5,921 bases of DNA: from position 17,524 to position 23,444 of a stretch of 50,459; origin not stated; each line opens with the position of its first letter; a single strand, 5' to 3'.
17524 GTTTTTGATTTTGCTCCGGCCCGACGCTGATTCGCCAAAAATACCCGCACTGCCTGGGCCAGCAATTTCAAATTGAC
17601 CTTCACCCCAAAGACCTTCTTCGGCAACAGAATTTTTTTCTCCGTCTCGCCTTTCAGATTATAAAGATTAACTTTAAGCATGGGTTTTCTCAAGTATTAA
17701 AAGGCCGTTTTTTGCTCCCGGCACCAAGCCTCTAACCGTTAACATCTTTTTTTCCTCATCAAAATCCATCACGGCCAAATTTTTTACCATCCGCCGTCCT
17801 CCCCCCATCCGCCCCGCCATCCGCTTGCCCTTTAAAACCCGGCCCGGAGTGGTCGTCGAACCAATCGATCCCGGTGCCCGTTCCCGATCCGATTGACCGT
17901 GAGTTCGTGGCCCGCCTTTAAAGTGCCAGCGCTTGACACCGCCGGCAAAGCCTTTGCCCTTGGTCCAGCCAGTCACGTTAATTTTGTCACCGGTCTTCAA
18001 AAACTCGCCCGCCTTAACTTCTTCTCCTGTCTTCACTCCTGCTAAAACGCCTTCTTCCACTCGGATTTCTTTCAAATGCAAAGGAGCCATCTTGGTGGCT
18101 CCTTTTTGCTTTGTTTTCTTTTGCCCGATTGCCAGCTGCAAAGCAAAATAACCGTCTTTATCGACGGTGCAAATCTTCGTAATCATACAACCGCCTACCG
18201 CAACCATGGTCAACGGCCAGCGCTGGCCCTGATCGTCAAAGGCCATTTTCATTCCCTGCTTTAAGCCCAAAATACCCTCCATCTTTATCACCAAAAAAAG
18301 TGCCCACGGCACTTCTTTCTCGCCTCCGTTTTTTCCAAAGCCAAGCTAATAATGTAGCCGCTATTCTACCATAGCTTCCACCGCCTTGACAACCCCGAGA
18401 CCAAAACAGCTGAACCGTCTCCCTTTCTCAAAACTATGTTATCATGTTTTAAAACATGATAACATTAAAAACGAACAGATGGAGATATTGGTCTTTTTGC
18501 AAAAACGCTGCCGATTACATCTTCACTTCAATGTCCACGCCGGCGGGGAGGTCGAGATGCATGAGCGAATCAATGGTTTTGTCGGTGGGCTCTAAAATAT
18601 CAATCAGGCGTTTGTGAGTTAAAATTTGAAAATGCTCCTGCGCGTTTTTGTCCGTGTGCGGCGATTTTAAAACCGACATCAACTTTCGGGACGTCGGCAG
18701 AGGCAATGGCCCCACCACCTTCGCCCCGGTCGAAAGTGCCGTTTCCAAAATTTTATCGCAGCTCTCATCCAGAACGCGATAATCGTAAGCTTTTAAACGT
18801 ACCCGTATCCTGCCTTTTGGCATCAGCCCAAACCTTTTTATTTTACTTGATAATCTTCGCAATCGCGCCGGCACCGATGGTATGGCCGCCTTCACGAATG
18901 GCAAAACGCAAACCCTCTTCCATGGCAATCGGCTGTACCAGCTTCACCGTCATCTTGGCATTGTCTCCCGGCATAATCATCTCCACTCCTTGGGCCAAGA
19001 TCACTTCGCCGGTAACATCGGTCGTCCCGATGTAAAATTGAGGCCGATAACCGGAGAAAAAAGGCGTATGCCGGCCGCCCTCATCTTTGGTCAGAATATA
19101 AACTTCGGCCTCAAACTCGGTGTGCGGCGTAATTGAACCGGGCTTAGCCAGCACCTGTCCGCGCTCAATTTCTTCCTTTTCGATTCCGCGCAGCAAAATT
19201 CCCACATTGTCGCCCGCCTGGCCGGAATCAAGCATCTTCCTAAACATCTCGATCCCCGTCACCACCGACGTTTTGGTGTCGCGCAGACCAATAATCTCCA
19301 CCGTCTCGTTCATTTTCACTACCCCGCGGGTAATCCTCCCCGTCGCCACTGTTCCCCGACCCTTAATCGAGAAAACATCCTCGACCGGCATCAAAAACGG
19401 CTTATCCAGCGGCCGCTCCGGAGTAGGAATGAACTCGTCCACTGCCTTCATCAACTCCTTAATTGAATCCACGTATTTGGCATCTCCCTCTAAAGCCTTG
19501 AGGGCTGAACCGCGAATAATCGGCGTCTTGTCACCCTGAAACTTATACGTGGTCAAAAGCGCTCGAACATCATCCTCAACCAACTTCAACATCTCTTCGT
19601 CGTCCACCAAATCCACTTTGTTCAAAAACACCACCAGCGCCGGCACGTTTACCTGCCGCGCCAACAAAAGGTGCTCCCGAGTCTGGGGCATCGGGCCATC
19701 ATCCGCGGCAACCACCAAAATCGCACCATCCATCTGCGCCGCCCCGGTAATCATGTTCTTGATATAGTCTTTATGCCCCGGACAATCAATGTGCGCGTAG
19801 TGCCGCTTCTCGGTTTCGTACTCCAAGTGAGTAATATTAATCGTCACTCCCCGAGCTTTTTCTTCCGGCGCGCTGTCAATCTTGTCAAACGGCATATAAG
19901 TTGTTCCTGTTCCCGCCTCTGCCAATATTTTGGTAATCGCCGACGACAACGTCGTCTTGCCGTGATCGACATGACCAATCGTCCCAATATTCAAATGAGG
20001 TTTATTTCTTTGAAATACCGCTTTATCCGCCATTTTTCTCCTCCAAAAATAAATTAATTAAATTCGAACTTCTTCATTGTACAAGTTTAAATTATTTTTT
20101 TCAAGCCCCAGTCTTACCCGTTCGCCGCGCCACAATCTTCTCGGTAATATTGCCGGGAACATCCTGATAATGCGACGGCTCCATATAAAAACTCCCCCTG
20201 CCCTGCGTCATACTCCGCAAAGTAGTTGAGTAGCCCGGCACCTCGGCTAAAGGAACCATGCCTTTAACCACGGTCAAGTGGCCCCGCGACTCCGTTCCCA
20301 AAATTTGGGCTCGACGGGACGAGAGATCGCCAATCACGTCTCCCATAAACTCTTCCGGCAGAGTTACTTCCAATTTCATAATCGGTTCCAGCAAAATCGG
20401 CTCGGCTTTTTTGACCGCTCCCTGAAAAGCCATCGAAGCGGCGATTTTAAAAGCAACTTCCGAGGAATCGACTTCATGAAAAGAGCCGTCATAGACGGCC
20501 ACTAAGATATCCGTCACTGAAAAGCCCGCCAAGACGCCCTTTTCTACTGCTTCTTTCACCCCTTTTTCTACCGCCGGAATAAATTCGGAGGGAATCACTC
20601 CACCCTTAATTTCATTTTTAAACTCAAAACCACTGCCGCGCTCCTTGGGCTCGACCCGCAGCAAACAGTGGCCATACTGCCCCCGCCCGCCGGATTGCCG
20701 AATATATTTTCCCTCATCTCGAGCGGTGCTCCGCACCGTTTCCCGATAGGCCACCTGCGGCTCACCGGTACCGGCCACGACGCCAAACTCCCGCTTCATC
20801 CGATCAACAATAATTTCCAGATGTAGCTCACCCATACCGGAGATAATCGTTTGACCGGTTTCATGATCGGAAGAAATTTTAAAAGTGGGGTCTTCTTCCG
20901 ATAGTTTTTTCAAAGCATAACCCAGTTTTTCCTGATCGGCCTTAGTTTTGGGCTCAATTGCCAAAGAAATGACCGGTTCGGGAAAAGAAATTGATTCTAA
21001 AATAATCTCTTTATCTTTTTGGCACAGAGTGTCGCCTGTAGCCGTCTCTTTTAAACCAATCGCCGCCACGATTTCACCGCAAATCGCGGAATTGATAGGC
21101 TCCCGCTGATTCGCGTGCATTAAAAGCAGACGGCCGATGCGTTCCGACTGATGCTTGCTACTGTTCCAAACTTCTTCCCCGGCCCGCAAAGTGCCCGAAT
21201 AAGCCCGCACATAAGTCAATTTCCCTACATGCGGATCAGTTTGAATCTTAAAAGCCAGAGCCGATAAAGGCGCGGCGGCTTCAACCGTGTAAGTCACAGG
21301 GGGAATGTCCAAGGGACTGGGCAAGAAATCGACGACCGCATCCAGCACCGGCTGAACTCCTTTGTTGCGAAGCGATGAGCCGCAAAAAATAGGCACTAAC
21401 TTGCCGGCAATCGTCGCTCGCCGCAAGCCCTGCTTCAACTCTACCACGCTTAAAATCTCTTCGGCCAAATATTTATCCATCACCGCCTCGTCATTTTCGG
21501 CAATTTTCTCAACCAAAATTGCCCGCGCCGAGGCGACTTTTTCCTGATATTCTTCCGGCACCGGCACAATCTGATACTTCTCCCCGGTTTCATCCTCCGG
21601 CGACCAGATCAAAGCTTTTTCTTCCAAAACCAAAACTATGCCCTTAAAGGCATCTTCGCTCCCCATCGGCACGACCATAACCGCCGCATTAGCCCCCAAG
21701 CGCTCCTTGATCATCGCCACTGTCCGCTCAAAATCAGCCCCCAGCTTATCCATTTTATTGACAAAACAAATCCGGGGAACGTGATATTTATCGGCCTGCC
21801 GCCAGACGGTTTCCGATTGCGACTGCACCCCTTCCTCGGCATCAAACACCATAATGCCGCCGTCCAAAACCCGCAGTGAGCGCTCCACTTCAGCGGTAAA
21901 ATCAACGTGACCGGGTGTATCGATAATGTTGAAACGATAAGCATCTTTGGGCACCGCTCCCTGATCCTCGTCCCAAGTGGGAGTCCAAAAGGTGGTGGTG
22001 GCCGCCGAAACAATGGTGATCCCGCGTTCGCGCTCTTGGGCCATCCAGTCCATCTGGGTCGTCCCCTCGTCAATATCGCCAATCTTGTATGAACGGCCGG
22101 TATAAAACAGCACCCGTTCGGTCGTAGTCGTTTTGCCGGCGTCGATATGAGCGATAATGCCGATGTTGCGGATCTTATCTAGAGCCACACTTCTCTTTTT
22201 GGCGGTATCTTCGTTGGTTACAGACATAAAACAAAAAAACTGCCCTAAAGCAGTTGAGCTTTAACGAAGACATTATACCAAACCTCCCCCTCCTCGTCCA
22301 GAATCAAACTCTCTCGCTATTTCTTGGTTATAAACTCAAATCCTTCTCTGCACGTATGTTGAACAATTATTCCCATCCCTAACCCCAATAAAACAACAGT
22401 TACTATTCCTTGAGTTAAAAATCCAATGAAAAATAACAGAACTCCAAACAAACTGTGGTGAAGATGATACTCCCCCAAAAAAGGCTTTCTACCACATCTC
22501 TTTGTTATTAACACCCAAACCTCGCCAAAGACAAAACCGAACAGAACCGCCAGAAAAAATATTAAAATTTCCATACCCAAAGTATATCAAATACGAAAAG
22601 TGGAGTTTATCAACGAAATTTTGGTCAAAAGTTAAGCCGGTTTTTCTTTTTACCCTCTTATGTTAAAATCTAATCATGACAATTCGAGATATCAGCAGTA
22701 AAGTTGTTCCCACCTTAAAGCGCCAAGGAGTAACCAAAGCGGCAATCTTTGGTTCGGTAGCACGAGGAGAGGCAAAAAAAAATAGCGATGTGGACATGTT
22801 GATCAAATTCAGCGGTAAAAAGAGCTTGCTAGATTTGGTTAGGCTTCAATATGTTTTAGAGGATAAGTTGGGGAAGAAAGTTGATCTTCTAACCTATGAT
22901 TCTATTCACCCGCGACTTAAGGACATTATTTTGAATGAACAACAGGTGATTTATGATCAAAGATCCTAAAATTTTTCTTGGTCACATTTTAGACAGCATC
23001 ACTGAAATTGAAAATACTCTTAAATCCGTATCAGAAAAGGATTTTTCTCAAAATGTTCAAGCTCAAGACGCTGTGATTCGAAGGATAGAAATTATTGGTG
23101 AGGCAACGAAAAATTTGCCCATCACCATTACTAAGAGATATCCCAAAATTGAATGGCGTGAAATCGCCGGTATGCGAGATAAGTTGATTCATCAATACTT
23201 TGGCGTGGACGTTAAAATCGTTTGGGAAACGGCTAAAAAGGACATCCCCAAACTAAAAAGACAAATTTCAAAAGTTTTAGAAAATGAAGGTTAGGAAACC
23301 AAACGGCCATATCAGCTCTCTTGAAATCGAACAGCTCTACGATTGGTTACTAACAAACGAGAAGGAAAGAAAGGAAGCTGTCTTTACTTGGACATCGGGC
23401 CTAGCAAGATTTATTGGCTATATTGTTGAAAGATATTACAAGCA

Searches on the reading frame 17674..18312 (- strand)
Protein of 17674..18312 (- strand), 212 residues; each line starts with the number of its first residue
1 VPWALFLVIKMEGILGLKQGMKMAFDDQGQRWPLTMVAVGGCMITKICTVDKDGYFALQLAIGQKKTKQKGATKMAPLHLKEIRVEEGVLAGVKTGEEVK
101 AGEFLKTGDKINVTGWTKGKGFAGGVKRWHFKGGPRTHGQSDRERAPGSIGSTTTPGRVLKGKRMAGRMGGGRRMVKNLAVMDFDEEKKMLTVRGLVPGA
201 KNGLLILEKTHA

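Call 5: search_protein_families(library=pfam, proteins=[window:17674-18312:-], max_evalue=0.01)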
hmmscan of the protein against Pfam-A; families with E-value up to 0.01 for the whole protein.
window:17674-18312:- (212 aa): 1 family
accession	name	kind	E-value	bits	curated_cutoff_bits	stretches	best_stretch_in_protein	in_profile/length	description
PF00297.29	Ribosomal_L3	-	5.4e-14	52.4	22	1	79-187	180-291/369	Ribosomal protein L3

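Call 56: find_homologous_proteins(query=window:17674-18282:-, max_evalue=1e-30)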
Query window:17674-18282:- (202 aa): 7629 proteins with E <= 1e-30 among 8000 candidates; the best 120 are listed.
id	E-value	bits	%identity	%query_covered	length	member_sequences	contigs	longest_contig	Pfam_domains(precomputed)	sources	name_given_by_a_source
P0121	4.3e-128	443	100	100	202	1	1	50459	PF00297.29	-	-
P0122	8.8e-86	305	71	100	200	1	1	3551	PF00297.29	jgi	jgi:large subunit ribosomal protein L3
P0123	1.7e-83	297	71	100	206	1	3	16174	PF00297.29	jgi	jgi:large subunit ribosomal protein L3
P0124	1.5e-69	252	64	93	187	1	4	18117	PF00297.29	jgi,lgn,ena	jgi:large subunit ribosomal protein L3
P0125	2.1e-64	235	56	99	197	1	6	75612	PF00297.29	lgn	-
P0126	5.1e-63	230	53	100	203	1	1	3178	PF00297.29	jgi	jgi:large subunit ribosomal protein L3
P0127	2.1e-62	228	56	99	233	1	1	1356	PF00297.29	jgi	jgi:large subunit ribosomal protein L3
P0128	3.4e-62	228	53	99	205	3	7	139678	PF00297.29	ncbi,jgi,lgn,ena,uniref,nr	ncbi:50S ribosomal protein L3 [Candidatus Shapirobacteria bacterium CG08_land_8_20_14_0_20_39_18]|un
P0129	1.4e-61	226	56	100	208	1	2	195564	PF00297.29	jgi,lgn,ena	-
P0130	1.2e-60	223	55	100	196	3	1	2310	PF00297.29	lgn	-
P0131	1.3e-60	223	54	100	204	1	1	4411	PF00297.29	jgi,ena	-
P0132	2.4e-60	222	57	98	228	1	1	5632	PF00297.29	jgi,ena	-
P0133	3.0e-60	221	54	99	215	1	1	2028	PF00297.29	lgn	-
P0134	4.0e-60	221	55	99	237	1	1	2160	PF00297.29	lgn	-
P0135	1.5e-59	219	53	99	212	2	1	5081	PF00297.29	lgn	-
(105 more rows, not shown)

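Call 57: find_encoding_contigs(protein=P0123, flank=10000, max_places=1)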
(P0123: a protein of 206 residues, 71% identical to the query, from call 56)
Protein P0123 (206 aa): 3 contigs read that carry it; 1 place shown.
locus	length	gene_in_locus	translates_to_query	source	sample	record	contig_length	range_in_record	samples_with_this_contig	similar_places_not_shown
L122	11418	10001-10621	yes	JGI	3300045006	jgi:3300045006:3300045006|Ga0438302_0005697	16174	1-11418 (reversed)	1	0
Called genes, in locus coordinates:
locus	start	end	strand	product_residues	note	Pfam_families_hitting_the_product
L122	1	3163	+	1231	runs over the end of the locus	PF04997:RNA_pol_Rpb1_1, PF00623:RNA_pol_Rpb1_2, PF04983:RNA_pol_Rpb1_3, PF04998:RNA_pol_Rpb1_5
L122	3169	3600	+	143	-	PF00164:Ribosom_S12_S23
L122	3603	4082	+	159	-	PF00177:Ribosomal_S7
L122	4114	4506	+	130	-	-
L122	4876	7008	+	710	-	PF00009:GTP_EFTU, PF22042:EF-G_D2, PF03144:GTP_EFTU_D2, PF14492:EFG_III, PF16658:RF3_C (weak), PF03764:EFG_IV, PF00679:EFG_C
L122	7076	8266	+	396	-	PF00009:GTP_EFTU, PF03144:GTP_EFTU_D2, PF03143:GTP_EFTU_D3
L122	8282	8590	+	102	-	PF00338:Ribosomal_S10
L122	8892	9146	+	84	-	PF04014:MazE_antitoxin (weak)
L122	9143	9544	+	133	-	PF01850:PIN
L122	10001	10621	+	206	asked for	PF00297:Ribosomal_L3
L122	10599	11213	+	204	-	PF00573:Ribosomal_L4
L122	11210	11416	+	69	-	?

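Call 58: find_encoding_contigs(protein=P0124, flank=10000, max_places=1)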
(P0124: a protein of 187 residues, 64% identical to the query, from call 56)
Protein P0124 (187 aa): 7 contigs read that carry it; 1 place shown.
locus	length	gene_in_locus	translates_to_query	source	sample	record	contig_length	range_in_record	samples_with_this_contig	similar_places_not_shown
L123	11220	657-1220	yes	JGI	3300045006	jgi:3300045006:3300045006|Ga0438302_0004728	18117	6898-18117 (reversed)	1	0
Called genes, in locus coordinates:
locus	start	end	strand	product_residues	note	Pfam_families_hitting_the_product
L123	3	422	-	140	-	?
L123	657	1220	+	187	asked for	PF00297:Ribosomal_L3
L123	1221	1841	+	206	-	PF00573:Ribosomal_L4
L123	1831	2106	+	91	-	PF00276:Ribosomal_L23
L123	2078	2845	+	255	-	PF00181:Ribosomal_L2_N, PF03947:Ribosomal_L2_C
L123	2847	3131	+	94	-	PF00203:Ribosomal_S19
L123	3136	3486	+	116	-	PF00237:Ribosomal_L22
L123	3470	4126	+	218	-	PF07650:KH_2, PF00189:Ribosomal_S3_C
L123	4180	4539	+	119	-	PF00252:Ribosomal_L16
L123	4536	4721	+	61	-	-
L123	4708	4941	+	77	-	PF00366:Ribosomal_S17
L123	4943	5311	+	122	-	PF00238:Ribosomal_L14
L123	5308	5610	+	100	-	PF00467:KOW (weak), PF17136:ribosomal_L24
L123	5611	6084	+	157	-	PF00281:Ribosomal_L5, PF00673:Ribosomal_L5_C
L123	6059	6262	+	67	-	PF00253:Ribosomal_S14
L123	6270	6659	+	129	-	PF00410:Ribosomal_S8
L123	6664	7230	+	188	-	PF00347:Ribosomal_L6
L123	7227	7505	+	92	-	PF00861:Ribosomal_L18p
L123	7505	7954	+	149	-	PF00333:Ribosomal_S5, PF03719:Ribosomal_S5_C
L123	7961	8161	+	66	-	-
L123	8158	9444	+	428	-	PF00344:SecY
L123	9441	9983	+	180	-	PF00406:ADK, PF02223:Thymidylate_kin (weak), PF13207:AAA_17, PF13238:AAA_18, PF13521:AAA_28 (faint)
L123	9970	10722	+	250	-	PF00557:Peptidase_M24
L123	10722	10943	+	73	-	PF01176:eIF-1a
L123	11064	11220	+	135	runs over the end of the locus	PF00416:Ribosomal_S13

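Call 59: find_encoding_contigs(protein=P0122, flank=4000, max_places=1)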
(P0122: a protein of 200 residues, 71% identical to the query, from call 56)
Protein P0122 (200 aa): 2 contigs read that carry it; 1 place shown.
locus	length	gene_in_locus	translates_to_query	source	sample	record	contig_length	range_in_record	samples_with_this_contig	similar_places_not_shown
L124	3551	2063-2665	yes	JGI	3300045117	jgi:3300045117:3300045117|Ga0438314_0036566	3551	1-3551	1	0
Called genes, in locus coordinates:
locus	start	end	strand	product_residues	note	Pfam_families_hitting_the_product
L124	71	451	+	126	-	-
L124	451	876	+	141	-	PF00293:NUDIX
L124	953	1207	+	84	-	PF04014:MazE_antitoxin (weak)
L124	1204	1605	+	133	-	PF01850:PIN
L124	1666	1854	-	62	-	-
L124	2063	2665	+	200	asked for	PF00297:Ribosomal_L3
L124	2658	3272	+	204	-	PF00573:Ribosomal_L4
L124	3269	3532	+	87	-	PF00276:Ribosomal_L23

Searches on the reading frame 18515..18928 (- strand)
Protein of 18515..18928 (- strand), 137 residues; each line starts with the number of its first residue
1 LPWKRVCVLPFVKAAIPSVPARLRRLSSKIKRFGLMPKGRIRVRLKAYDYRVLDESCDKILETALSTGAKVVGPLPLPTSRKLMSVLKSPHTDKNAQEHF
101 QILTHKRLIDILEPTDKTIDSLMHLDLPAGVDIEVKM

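Call 5: search_protein_families(library=pfam, proteins=[window:18515-18928:-], max_evalue=0.01)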
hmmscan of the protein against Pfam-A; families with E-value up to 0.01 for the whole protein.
window:18515-18928:- (137 aa): 1 family
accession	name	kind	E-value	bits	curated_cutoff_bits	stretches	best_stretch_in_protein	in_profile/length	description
PF00338.27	Ribosomal_S10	-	3.1e-32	111.2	21.2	1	42-136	1-98/98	Ribosomal protein S10p/S20e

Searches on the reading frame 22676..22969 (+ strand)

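Call 74: search_protein_families(library=pfam, proteins=[window:22676-22969:+], max_evalue=0.01)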
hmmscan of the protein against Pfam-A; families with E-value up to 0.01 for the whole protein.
window:22676-22969:+ (97 aa): 3 families
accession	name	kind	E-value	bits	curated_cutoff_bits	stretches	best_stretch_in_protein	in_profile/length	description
PF01909.29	NTP_transf_2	-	5.1e-18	65.7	21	1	10-90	4-91/93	Nucleotidyltransferase domain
PF18765.7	Polbeta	-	1.2e-16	61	26.9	1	9-95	2-90/93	Polymerase beta, Nucleotidyltransferase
PF22600.2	MTPAP-like_central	-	0.00011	22.7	27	1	5-50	31-70/139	Poly(A) RNA polymerase, mitochondrial-like, central palm domain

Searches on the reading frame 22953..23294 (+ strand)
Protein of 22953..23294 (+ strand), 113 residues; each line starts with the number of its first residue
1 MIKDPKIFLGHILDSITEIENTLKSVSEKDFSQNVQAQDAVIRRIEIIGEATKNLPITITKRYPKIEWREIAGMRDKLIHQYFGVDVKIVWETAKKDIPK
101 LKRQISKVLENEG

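Call 74: search_protein_families(library=pfam, proteins=[window:22953-23294:+], max_evalue=0.01)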
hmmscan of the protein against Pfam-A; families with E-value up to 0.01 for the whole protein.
window:22953-23294:+ (113 aa): 1 family
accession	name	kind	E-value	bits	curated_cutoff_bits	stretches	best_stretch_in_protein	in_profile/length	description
PF01934.22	HepT-like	-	5.3e-29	100.8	23.5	1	12-108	1-120/120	Ribonuclease HepT-like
